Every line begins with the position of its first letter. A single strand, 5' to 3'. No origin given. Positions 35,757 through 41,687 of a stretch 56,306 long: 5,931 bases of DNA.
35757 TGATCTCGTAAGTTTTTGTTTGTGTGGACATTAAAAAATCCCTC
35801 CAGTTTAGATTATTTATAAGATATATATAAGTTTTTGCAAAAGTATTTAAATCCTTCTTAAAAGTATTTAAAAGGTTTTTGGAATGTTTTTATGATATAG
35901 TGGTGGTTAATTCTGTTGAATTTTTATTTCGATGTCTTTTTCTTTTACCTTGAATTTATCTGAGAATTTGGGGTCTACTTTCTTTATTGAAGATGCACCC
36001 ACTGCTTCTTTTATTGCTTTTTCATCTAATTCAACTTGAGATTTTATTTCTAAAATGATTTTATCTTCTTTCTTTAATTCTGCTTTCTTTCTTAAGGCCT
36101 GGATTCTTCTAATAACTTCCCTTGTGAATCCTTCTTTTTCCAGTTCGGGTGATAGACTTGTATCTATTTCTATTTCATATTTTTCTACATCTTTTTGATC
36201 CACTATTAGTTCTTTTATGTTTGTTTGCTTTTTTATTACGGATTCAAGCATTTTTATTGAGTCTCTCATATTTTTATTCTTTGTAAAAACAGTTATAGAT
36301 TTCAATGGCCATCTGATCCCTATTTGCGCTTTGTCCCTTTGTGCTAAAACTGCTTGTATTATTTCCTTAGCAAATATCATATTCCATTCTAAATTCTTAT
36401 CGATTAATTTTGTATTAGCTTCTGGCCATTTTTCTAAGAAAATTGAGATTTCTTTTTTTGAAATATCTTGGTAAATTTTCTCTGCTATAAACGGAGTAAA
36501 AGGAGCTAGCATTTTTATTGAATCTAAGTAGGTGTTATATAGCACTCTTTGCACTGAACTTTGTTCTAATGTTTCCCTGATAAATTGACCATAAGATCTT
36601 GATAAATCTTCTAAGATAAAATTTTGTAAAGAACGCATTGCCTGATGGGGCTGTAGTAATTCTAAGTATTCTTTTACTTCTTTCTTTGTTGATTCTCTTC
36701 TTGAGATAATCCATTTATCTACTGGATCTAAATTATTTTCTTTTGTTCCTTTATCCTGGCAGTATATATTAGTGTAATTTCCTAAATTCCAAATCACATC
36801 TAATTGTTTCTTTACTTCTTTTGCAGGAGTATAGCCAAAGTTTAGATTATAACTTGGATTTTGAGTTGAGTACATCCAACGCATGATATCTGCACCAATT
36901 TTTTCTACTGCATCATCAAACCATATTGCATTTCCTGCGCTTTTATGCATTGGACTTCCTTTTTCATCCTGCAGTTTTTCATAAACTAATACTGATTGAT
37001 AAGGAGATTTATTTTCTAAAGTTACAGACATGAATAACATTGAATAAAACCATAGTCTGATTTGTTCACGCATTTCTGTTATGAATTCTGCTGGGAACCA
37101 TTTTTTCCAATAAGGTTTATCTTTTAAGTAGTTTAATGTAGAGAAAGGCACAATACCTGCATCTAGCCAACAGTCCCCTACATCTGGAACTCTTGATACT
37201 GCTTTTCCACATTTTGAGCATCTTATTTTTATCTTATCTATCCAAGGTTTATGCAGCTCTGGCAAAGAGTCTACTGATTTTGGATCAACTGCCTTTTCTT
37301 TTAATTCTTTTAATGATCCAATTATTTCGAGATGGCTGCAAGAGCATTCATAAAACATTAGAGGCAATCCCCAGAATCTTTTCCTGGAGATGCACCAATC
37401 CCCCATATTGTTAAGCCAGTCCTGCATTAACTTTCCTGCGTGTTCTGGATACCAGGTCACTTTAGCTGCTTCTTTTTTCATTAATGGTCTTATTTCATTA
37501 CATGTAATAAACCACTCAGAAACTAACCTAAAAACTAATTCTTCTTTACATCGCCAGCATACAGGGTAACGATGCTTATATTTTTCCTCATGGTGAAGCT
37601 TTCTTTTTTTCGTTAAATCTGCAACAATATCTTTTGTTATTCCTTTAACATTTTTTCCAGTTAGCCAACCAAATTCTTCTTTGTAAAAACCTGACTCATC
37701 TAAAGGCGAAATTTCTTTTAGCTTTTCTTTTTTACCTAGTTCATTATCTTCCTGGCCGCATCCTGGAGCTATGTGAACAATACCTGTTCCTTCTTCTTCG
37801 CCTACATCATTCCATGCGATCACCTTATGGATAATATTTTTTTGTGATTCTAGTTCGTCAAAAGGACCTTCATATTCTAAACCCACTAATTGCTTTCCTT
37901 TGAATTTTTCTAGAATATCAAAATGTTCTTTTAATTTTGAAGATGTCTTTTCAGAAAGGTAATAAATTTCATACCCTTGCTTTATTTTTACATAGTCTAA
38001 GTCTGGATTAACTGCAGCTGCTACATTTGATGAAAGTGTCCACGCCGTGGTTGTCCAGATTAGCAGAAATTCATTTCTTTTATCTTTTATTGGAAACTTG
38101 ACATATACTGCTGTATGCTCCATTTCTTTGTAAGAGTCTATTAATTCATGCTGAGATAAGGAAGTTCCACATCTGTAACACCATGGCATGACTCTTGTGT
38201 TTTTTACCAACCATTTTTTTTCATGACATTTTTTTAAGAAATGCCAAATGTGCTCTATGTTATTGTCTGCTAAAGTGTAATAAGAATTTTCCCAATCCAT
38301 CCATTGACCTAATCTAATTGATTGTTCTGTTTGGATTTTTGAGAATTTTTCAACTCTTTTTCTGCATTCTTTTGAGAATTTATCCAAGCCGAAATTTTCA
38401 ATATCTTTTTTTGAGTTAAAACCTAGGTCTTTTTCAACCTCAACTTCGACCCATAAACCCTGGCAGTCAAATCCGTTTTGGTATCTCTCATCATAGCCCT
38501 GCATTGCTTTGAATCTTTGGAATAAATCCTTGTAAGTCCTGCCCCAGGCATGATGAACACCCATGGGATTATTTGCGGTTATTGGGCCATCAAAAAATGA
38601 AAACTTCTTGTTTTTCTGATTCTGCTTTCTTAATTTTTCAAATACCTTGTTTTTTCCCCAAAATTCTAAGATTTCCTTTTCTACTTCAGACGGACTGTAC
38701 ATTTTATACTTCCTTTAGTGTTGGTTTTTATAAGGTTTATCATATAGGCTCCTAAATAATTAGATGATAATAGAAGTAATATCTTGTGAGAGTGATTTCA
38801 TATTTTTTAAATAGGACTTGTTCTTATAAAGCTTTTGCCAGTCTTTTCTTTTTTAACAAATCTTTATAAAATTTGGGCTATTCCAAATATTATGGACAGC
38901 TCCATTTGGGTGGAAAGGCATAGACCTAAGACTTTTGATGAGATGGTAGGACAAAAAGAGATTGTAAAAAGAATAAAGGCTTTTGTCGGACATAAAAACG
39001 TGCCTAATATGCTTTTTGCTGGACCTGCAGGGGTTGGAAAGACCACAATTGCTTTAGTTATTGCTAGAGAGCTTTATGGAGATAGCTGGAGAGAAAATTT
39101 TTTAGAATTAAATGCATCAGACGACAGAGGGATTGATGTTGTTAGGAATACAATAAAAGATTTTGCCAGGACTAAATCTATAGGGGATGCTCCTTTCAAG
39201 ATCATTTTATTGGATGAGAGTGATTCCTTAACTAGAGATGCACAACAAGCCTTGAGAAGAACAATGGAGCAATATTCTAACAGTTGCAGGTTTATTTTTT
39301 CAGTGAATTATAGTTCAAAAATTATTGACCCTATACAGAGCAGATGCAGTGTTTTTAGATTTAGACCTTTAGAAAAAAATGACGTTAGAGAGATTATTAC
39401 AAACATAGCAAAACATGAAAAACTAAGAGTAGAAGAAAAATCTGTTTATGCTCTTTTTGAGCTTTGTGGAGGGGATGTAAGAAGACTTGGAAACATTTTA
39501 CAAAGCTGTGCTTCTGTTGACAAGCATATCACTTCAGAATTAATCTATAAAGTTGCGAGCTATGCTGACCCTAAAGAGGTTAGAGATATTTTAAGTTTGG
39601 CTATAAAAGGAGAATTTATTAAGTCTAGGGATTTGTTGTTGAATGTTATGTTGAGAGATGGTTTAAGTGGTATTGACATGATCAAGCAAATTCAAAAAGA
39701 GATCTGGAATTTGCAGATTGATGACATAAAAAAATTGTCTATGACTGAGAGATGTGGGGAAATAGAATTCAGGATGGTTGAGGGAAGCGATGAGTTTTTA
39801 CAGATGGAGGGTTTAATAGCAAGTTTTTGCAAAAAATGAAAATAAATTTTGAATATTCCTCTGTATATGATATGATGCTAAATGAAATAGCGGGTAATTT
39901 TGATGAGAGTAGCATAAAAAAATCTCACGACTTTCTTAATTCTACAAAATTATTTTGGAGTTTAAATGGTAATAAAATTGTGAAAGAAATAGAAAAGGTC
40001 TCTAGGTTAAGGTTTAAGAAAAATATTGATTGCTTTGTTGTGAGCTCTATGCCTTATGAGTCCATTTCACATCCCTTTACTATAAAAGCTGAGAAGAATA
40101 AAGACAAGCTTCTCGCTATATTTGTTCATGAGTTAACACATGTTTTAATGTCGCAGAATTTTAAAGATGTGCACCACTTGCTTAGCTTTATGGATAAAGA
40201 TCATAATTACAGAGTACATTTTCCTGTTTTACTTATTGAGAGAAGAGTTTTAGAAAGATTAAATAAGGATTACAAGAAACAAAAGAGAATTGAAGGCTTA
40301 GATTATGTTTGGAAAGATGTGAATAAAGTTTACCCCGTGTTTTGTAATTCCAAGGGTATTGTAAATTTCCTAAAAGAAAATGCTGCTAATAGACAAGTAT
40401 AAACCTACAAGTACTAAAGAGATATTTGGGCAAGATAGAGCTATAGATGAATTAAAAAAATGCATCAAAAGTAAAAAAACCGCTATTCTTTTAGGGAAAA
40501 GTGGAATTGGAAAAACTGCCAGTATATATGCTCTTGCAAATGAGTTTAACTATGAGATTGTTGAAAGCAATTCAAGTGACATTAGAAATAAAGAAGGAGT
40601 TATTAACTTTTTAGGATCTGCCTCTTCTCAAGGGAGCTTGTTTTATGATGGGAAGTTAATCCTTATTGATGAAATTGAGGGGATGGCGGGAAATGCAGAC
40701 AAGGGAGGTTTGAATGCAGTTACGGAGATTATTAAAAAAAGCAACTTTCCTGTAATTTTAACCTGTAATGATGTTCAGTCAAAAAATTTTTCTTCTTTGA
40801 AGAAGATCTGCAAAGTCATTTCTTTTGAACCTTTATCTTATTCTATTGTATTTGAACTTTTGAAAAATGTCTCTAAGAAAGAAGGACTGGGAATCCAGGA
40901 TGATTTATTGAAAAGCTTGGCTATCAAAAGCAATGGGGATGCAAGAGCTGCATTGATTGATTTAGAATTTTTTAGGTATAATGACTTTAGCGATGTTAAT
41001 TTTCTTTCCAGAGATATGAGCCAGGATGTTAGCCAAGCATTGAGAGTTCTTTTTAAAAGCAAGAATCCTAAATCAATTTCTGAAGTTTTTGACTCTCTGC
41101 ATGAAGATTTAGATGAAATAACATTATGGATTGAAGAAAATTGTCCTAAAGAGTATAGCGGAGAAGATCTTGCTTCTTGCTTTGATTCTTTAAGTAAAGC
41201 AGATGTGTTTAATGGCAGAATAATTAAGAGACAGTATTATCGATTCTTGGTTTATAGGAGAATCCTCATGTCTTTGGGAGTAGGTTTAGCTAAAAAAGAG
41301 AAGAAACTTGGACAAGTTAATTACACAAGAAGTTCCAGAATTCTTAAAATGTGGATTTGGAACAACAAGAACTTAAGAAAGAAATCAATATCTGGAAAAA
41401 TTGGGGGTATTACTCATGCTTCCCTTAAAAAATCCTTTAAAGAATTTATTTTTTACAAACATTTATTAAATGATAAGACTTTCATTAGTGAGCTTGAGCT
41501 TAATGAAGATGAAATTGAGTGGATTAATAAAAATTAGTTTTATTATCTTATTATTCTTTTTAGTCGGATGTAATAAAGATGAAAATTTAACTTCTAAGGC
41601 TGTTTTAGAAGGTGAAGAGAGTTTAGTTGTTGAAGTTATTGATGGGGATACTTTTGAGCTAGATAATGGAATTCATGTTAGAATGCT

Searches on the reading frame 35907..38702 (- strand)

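Call 12: search_protein_families(library=pfam, proteins=[window:35907-38702:-], max_evalue=0.001)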
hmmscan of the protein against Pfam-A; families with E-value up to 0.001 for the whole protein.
window:35907-38702:- (931 aa): 5 families
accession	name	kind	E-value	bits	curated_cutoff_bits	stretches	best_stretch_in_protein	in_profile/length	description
PF00133.28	tRNA-synt_1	-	8.4e-92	308.5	22.7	1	11-614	2-405/414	tRNA synthetases class I (I, L, M and V)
PF08264.19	Anticodon_1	-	1.8e-27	96.4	25.1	1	662-802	1-146/148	Anticodon-binding domain of tRNA ligase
PF19302.4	DUF5915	-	4.6e-10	39.8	27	1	820-930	80-194/195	Domain of unknown function (DUF5915)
PF09334.17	tRNA-synt_1g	-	4.8e-10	39.2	20.1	1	512-643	248-386/391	tRNA synthetases class I (M)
PF01921.24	tRNA-synt_1f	-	7.8e-05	22.2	27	1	564-624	264-322/360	tRNA synthetases class I (K)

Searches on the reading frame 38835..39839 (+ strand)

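Call 13: search_protein_families(library=pfam, proteins=[window:38835-39839:+], max_evalue=0.001)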
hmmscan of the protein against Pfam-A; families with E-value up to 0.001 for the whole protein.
window:38835-39839:+ (334 aa): 12 families
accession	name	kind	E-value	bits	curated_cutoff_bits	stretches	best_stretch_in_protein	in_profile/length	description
PF08542.16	Rep_fac_C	-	2e-18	67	23.6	1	245-330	2-88/88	Replication factor C C-terminal domain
PF00004.35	AAA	-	1.3e-15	58.4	21.2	1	59-177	1-129/131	ATPase family associated with various cellular activities (AAA)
PF13177.12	DNA_pol3_delta2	-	1.2e-11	45.3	27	1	100-179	83-160/161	DNA polymerase III, delta subunit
PF05496.18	RuvB_N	-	2.4e-08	34.3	27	1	30-81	2-58/159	Holliday junction DNA helicase RuvB P-loop domain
PF25361.1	AAA_lid_RFC1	-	7.3e-06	25.8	34.9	1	183-234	3-54/59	RFC1-like, AAA+ ATPase lid domain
PF13173.12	AAA_14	-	8e-06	26.3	27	1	59-156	5-96/129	AAA domain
PF04851.21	ResIII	-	2.2e-05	24.9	22.5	1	40-117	8-80/164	Type III restriction enzyme, res subunit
PF03215.21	Rad17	-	7.4e-05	23.2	23.8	1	23-90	7-78/186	Rad17 P-loop domain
PF07724.20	AAA_2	-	0.00043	20.8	27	0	56-145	3-100/166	AAA domain (Cdc48 subfamily)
PF25199.1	nSTAND_NTPase5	-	0.00058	20.2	34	0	41-158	26-133/145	Novel STAND NTPase 5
PF13238.12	AAA_18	-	0.0006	20.7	29.4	0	61-149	3-68/128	AAA domain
PF01078.27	Mg_chelatase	-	0.00086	19.2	20.3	0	36-90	4-55/207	Magnesium chelatase, subunit ChlI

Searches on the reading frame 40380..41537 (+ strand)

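Call 13: search_protein_families(library=pfam, proteins=[window:40380-41537:+], max_evalue=0.001)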
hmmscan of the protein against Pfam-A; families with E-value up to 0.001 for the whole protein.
window:40380-41537:+ (385 aa): 5 families
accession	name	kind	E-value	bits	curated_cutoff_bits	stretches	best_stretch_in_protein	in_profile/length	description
PF00004.35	AAA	-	4.5e-10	40.5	21.2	1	36-134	2-113/131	ATPase family associated with various cellular activities (AAA)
PF21960.2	RCF1-5-like_lid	-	3.7e-07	30.4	27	1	160-196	2-39/43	RCF1/5-like, AAA+ ATPase lid domain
PF20720.3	nSTAND3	-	9.6e-05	22.6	27.2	1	18-129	3-110/155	Novel STAND NTPase 3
PF25812.1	RAD24_helical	-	0.00021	21.9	27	1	227-323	24-119/121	Checkpoint protein RAD24-like, helical bundle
PF03193.22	RsgA_GTPase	-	0.00058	20.2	30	0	19-62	94-136/174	RsgA GTPase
